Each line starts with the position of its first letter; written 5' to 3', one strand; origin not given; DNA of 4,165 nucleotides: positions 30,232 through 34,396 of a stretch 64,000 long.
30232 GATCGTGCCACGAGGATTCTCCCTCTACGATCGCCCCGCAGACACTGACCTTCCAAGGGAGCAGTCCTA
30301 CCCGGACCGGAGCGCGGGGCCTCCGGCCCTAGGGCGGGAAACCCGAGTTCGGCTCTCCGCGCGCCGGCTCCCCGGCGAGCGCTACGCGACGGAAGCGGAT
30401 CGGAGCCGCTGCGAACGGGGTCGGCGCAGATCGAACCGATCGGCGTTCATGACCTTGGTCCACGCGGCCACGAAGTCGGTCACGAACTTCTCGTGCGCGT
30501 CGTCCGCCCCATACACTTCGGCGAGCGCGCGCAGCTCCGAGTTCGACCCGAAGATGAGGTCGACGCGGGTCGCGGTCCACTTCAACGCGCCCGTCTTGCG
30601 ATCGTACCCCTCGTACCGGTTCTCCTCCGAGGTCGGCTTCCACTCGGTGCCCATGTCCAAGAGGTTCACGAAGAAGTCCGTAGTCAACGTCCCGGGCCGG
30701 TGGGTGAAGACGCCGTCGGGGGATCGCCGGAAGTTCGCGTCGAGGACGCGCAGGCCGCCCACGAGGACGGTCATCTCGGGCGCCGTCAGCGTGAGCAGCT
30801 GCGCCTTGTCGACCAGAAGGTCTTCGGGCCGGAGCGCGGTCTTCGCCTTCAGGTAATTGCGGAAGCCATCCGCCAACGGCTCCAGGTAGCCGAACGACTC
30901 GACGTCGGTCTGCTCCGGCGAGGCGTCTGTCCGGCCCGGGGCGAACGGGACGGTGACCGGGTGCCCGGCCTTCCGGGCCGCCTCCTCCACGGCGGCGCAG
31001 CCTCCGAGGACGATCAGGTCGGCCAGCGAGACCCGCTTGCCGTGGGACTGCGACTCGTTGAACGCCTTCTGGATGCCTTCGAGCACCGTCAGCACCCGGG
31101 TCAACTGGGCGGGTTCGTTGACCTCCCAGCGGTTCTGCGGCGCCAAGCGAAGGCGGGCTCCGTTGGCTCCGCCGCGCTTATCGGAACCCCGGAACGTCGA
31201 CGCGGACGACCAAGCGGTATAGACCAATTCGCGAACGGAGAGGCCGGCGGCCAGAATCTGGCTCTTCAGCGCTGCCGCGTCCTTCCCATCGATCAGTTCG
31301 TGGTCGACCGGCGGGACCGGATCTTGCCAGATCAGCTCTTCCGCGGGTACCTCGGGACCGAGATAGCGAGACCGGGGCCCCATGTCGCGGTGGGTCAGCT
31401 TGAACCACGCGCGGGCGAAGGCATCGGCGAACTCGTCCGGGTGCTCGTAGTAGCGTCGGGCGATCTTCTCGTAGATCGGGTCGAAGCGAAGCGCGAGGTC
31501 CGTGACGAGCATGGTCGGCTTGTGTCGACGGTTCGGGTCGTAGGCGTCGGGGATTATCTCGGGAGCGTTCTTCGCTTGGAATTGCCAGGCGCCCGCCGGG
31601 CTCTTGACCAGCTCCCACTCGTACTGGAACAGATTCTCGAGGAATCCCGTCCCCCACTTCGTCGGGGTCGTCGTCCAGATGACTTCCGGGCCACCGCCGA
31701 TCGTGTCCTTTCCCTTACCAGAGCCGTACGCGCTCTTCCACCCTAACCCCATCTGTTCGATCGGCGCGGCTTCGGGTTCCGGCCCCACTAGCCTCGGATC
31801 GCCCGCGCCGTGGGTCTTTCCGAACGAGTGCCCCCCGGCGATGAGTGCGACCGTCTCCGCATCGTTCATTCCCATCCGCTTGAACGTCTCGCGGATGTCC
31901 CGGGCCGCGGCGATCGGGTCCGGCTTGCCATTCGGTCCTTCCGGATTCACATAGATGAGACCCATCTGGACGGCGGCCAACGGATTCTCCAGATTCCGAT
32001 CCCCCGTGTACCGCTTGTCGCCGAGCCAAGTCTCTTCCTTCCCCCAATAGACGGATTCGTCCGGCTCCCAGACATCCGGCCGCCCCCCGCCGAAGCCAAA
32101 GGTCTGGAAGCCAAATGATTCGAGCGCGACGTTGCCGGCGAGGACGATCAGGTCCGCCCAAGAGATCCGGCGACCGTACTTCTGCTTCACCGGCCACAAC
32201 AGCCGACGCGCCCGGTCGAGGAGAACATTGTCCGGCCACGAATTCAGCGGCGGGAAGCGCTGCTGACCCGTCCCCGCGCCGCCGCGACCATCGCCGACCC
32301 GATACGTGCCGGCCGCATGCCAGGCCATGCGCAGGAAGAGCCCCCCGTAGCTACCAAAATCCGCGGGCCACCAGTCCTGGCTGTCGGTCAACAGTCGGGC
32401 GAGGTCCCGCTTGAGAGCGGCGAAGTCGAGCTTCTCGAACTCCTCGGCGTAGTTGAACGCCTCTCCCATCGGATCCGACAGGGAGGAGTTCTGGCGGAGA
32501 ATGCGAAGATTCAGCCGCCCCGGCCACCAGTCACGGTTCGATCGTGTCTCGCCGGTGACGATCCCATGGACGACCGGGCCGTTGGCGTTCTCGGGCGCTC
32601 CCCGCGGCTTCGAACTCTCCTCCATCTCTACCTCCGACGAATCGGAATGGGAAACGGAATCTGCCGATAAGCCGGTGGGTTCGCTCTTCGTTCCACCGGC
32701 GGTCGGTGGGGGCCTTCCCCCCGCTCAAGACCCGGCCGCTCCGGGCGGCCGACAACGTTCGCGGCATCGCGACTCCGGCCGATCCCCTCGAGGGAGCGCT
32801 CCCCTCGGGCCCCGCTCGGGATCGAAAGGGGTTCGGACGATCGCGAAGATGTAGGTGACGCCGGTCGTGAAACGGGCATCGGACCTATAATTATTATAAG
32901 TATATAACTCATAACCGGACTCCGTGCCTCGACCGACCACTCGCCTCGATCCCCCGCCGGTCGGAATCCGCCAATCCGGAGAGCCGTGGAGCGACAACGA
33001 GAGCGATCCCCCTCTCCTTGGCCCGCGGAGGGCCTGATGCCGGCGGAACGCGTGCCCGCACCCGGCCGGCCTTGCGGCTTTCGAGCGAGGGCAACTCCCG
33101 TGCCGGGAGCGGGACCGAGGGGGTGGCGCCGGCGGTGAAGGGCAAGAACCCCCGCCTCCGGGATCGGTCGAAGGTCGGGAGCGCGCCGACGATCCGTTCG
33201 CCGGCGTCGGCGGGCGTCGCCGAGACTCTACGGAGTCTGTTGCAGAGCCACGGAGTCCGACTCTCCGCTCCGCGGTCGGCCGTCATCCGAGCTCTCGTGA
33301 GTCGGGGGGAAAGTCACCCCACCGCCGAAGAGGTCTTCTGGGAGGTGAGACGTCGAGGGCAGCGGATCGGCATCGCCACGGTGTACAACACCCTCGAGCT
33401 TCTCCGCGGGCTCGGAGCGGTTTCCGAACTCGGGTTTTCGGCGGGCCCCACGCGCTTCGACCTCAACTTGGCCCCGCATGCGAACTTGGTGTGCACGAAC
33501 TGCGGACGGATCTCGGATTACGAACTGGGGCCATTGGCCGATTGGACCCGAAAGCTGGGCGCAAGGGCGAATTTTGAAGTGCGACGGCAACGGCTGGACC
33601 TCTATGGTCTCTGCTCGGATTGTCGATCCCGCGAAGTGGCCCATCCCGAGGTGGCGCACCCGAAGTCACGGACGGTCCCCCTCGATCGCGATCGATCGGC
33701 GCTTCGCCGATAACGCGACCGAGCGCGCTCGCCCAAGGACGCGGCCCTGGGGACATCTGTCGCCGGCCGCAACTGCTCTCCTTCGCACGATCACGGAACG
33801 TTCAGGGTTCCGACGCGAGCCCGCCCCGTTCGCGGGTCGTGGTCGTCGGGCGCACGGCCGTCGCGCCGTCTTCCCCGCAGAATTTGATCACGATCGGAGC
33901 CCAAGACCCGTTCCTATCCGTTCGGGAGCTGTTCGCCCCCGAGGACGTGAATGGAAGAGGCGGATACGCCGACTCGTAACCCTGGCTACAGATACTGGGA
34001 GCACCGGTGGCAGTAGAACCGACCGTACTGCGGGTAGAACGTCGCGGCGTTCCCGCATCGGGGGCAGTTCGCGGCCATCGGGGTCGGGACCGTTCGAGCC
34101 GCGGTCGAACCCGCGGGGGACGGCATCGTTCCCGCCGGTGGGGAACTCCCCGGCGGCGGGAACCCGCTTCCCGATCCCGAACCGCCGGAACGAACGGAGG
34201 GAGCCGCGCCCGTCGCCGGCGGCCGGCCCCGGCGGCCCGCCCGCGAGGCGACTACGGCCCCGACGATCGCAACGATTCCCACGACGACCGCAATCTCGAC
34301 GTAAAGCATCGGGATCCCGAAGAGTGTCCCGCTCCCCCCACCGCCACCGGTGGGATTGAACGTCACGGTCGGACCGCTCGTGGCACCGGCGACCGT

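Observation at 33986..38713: A ~1575-aa surface protein combining an S53 protease, a thermopsin-like segment, six tandem repeats, a TM helix and a C-terminal zinc ribbon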

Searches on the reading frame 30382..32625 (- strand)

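Call 24: search_protein_families(library=pfam, proteins=[window:30382-32625:-], max_evalue=0.001)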
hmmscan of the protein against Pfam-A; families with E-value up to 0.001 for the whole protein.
window:30382-32625:- (747 aa): 1 family
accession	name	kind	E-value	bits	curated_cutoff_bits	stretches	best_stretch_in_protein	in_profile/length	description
PF00141.28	peroxidase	-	7.9e-69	232.5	27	2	91-394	13-236/237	Peroxidase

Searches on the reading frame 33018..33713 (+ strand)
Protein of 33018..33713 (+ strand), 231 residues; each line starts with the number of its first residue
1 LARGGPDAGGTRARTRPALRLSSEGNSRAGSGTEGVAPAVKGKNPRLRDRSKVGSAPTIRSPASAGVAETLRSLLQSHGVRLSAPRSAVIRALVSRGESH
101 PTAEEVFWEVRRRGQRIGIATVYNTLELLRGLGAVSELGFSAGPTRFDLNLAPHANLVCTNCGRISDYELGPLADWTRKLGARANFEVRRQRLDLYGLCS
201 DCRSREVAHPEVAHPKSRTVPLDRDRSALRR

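Call 24: search_protein_families(library=pfam, proteins=[window:33018-33713:+], max_evalue=0.001)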
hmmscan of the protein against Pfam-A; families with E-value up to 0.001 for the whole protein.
window:33018-33713:+ (231 aa): 1 family
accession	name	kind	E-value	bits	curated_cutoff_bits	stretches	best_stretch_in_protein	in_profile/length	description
PF01475.25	FUR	-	7.1e-27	94.4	23.1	1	78-196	2-121/121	Ferric uptake regulator family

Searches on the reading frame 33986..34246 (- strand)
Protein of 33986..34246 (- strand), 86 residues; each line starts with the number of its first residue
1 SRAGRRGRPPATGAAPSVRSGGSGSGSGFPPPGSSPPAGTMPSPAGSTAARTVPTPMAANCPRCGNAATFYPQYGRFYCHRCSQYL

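Call 74: search_protein_families(library=pfam, proteins=[window:33986-34246:-], max_evalue=1)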
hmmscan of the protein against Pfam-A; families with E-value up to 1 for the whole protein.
window:33986-34246:- (86 aa): 10 families
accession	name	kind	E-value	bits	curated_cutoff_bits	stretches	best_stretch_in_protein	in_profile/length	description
PF12760.12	Zn_ribbon_IS1595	-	0.016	15.6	25.4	1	59-83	19-44/46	Transposase zinc-ribbon domain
PF18319.7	Zn_ribbon_PriA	-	0.016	15.6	26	1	61-82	1-22/27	PriA DNA helicase Cys-rich region (CRR) domain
PF14369.11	Zn_ribbon_19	-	0.031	14.9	30.8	0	76-85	2-11/35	zinc-ribbon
PF11781.13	Zn_ribbon_RRN7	-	0.053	13.6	27.1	1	61-82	7-27/32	Zinc-finger of RNA-polymerase I-specific TFIIB, Rrn7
PF19561.4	DUF6083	-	0.055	13.7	27.1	1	48-74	9-35/112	Family of unknown function (DUF6083)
PF25208.1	DUF7838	-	0.13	12.7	28.5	1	57-71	5-19/55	Domain of unknown function (DUF7838)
PF01155.25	HypA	-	0.29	11.6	28.9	1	54-84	66-94/112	Hydrogenase/urease nickel incorporation, metallochaperone, hypA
PF01599.25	Ribosomal_S27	-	0.41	11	22.3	1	60-83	19-42/44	Ribosomal protein S27a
PF24458.1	DUF7573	-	0.59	10.6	30.2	0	55-82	8-36/39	Domain of unknown function (DUF7573)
PF24460.1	DUF7575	-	0.92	9.4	28.5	0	59-66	4-11/28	Domain of unknown function (DUF7575)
